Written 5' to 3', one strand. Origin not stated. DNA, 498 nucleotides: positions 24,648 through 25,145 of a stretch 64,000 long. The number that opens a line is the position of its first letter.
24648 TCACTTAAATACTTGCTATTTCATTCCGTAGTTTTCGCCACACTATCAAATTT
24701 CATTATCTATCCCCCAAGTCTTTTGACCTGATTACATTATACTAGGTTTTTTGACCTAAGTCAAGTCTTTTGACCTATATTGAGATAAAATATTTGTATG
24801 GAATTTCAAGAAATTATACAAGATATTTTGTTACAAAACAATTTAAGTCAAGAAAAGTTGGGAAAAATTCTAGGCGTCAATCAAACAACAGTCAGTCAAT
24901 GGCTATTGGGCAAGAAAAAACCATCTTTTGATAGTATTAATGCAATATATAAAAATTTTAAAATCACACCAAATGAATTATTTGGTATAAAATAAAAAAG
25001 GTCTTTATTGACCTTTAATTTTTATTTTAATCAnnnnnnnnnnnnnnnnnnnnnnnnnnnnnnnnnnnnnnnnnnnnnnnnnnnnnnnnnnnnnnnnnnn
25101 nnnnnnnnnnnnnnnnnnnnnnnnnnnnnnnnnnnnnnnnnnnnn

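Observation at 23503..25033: AT-rich three-gene islet between the TVP38-family gene and recR: nuclease-like protein, repeat miniprotein and XRE regulator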

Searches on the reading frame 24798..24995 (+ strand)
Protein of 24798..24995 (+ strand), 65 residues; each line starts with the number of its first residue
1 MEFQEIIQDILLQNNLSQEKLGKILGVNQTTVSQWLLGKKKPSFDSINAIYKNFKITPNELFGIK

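Call 4: search_protein_families(library=pfam, proteins=[window:24798-24995:+], max_evalue=1)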
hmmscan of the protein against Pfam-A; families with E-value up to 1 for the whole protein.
window:24798-24995:+ (65 aa): 24 families
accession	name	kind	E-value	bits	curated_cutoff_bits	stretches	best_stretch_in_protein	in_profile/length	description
PF01381.28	HTH_3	-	1.4e-10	41.5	23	1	7-61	1-55/55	Helix-turn-helix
PF12844.13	HTH_19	-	8.3e-08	32.5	30.2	1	12-62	9-59/64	Helix-turn-helix domain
PF13443.12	HTH_26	-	4.5e-06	27.2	22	1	8-63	3-59/63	Cro/C1-type HTH DNA-binding domain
PF04814.19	HNF-1_N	-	1.4e-05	26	29.7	1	4-39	123-157/175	Hepatocyte nuclear factor 1 (HNF-1), N terminus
PF15943.11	YdaS_toxin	-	0.0014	18.8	30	1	17-50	10-43/65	Bacterial toxin YdaS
PF13560.12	HTH_31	-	0.0023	18.6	27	1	14-50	13-50/64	Helix-turn-helix domain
PF04218.19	CENP-B_N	-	0.0028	17.7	21.2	1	13-41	21-48/53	CENP-B N-terminal DNA-binding domain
PF13744.12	HTH_37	-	0.0037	17.5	27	1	5-39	21-55/80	Helix-turn-helix domain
PF13518.12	HTH_28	-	0.0049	17.4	25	1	5-36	4-33/52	Helix-turn-helix domain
PF14549.12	P22_Cro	-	0.0089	16.2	30.2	1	17-42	11-34/60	DNA-binding transcriptional regulator Cro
PF20432.4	Xre-like-HTH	-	0.014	16.2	25.8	1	15-40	23-47/63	Antitoxin Xre-like helix-turn-helix domain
PF04545.22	Sigma70_r4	-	0.018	15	24.1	1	5-34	11-39/50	Sigma-70, region 4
PF13384.12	HTH_23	-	0.025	14.9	24.6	1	11-36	13-38/50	Homeodomain-like domain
PF13022.12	HTH_Tnp_1_2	-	0.044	14.3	27.9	1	7-40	15-49/122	Helix-turn-helix of insertion element transposase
PF17762.8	HTH_ParB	-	0.068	13.8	22.6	1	6-36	11-41/102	ParB HTH domain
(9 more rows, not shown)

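Call 5: search_protein_families(library=padloc, proteins=[window:24798-24995:+], max_evalue=1)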
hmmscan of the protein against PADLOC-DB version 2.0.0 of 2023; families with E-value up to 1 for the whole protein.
window:24798-24995:+ (65 aa): 19 families
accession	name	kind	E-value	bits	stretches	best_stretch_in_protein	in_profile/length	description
PDLC02926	HTH_VI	-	2.4e-06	25.7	1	4-61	3-60/92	-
PDLC03951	RmrA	-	5.4e-06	23.6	1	8-58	14-64/400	-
PDLC03665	Control_protein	-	1.7e-05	22.9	1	7-62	13-69/77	control protein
PDLC03954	RmrA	-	1.9e-05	21.7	1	13-59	21-67/380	-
PDLC04142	capH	-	0.00012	21.1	1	2-63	6-67/103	capH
PDLC03952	RmrA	-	0.00017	18.6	1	7-55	27-75/395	-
PDLC03948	RmrA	-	0.00018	18.5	1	14-56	20-62/397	-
PDLC04762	PDC-M64C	-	0.00021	19.3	1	5-52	30-77/97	-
PDLC04758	PDC-M64B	-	0.00026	19.4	1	4-50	32-78/123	-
PDLC04775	PDC-M69A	-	0.00044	18.7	1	5-62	10-67/113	-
PDLC03956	RmrA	-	0.0011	16.1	1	16-58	23-65/399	-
PDLC03947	RmrA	-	0.0013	15.7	1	8-56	17-65/383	-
PDLC03944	RmrA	-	0.0017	15.5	1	15-61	19-64/384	-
PDLC04760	PDC-M64C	-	0.0053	15.1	1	5-51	29-75/93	-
PDLC03955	RmrA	-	0.011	13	1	15-62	33-79/371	-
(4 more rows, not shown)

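Call 8: search_protein_families(library=phrogs, proteins=[window:24798-24995:+], max_evalue=1)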
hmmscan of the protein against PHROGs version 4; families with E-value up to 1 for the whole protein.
window:24798-24995:+ (65 aa): 62 families (the best 25 are shown)
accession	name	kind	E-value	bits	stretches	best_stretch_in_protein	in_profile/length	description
phrog_2967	-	transcription regulation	5.1e-13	50.1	1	2-64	10-72/225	transcriptional regulator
phrog_8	-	transcription regulation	1.3e-12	48.8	1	1-63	75-137/346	transcriptional regulator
phrog_4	-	transcription regulation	5.3e-11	43.1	1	1-63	135-193/400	transcriptional repressor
phrog_3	-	transcription regulation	8.9e-11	43.2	1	1-64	87-148/430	transcriptional repressor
phrog_4779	-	transcription regulation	8.4e-08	33.6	1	1-56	1-58/98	transcriptional regulator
phrog_2439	-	transcription regulation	1.3e-07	31.9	1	5-59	10-64/367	transcriptional regulator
phrog_1373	-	transcription regulation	2e-07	32.2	1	2-59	63-120/166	transcriptional regulator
phrog_35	-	transcription regulation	7.7e-07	30.4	1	5-62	76-134/181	transcriptional repressor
phrog_6831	-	transcription regulation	4.1e-06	27.7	1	3-52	7-56/68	transcriptional regulator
phrog_2328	-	transcription regulation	6.5e-06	27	1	11-51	24-64/128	transcriptional repressor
phrog_4583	-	transcription regulation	2.7e-05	25.1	1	4-61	12-69/81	transcriptional repressor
phrog_1468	-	transcription regulation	7.9e-05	23.2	1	2-42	7-47/67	transcriptional repressor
phrog_5301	-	transcription regulation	0.00012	23.2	1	14-60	19-67/132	transcriptional repressor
phrog_18376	-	unknown function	0.0002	22.7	1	2-52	79-130/141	-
phrog_1124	-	transcription regulation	0.00021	21.9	1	2-54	4-59/177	transcriptional regulator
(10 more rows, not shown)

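Call 9: search_protein_families(library=ncbifam, proteins=[window:24798-24995:+], max_evalue=1)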
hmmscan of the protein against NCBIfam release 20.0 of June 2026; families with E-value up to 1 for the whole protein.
window:24798-24995:+ (65 aa): 15 families
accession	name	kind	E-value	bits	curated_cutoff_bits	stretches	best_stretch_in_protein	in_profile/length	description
NF041951.1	phage_RstR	subfamily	8.5e-08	32.4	80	1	1-63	1-63/108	RstR family transcriptional repressor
NF038310.1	lysogeny_AimR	equivalog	2.8e-05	23.3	70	1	7-52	1-46/365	AimR family lysis-lysogeny pheromone receptor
NF007257.0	PRK09706.1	subfamily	0.00026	20.8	101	1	13-59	16-62/135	transcriptional repressor DicA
TIGR02937.1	sigma70-ECF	superfamily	0.004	16.8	42.9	1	13-37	131-155/165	sigma-70 family RNA polymerase sigma factor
TIGR03070.1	couple_hipB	subfamily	0.0051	16.7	71.65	1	15-52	15-52/58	type II toxin-antitoxin system Y4mF family antitoxin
TIGR03830.1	CxxCG_CxxCG_HTH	subfamily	0.0055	16.5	61.8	1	7-44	70-107/127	type II TA system antitoxin MqsA family protein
NF007271.0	PRK09726.1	equivalog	0.0073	16.3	79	1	10-36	20-46/88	type II toxin-antitoxin system antitoxin HipB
NF052239.1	antitox_spr1629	equivalog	0.0078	15.3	335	1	5-57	5-57/377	spr1629 family repressor/antitoxin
TIGR00270.2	TIGR00270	equivalog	0.014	15.2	110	1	2-57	75-130/159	multiprotein bridging factor aMBF1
NF047542.1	telomere_Tap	equivalog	0.025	13.3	600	1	14-49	29-64/695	telomere-associated protein Tap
NF008853.0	PRK11891.1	equivalog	0.036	12.7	560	1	3-54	5-56/430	aspartate carbamoyltransferase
TIGR02607.1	antidote_HigA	equivalog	0.085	12.7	47.7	1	6-41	11-46/81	HigA family addiction module antitoxin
NF009949.0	PRK13413.1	equivalog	0.088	12.5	272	1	5-38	163-195/203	master DNA invertase Mpi family serine-type recombinase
NF041265.1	NadS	equivalog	0.12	12.7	60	1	9-44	37-72/94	NadS family protein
NF041575.1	antitoxPezA_Strep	equivalog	0.13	12.2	290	1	7-58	6-57/158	type II toxin-antitoxin system antitoxin PezA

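Call 101: find_related_loci(query=window:24798-24995:+, collection=viral_contigs, flank=4000)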
Query window:24798-24995:+ (65 aa) in viral_contigs; peptide patterns used: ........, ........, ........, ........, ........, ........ (x = any residue, [..] = any of these).
12 stretches matched a pattern; 1 encode a relative of the query (tblastn E <= 1e-3); 1 distinct loci.
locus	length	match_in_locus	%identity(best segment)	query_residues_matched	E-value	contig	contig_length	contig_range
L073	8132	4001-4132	57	1-44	5e-13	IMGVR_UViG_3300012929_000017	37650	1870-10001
